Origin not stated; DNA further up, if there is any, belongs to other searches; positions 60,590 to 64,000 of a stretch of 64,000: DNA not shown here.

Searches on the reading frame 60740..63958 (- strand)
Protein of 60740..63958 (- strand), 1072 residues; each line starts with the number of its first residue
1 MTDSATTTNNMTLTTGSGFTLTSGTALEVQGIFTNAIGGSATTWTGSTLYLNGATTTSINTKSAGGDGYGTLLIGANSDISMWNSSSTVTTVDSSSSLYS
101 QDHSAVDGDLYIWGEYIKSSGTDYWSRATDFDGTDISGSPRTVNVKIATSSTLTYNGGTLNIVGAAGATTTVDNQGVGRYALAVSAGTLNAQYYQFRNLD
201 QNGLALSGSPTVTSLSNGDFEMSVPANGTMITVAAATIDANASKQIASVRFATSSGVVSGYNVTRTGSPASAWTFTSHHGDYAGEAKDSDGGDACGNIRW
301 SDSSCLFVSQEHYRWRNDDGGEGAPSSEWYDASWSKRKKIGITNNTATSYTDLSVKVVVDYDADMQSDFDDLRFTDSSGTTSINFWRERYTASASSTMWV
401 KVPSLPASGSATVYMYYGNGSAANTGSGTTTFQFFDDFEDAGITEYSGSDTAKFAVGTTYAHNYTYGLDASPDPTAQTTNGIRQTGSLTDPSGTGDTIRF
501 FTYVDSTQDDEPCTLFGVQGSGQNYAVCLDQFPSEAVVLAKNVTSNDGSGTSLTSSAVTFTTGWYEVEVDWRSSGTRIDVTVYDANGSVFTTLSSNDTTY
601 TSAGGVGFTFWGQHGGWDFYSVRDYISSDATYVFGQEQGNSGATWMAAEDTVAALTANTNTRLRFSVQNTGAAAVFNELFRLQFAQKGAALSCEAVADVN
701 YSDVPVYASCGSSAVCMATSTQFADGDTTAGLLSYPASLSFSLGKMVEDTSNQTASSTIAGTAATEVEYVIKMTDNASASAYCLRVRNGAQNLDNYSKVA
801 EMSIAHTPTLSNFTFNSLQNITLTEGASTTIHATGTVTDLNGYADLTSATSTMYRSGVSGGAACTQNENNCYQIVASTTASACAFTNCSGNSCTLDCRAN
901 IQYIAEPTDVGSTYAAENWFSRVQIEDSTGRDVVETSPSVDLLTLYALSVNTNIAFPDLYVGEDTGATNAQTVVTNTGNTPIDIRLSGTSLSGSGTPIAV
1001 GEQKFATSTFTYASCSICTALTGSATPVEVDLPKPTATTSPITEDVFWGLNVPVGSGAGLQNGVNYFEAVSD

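Call 67: search_protein_families(library=pfam, proteins=[window:60740-63958:-], max_evalue=0.0001)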
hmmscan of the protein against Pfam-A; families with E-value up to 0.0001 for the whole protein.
window:60740-63958:- (1072 aa): 1 family
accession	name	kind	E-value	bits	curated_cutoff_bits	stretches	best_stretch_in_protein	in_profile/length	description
PF10102.14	DUF2341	-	1.7e-23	83.3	23.4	1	368-441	1-74/84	Domain of unknown function (DUF2341)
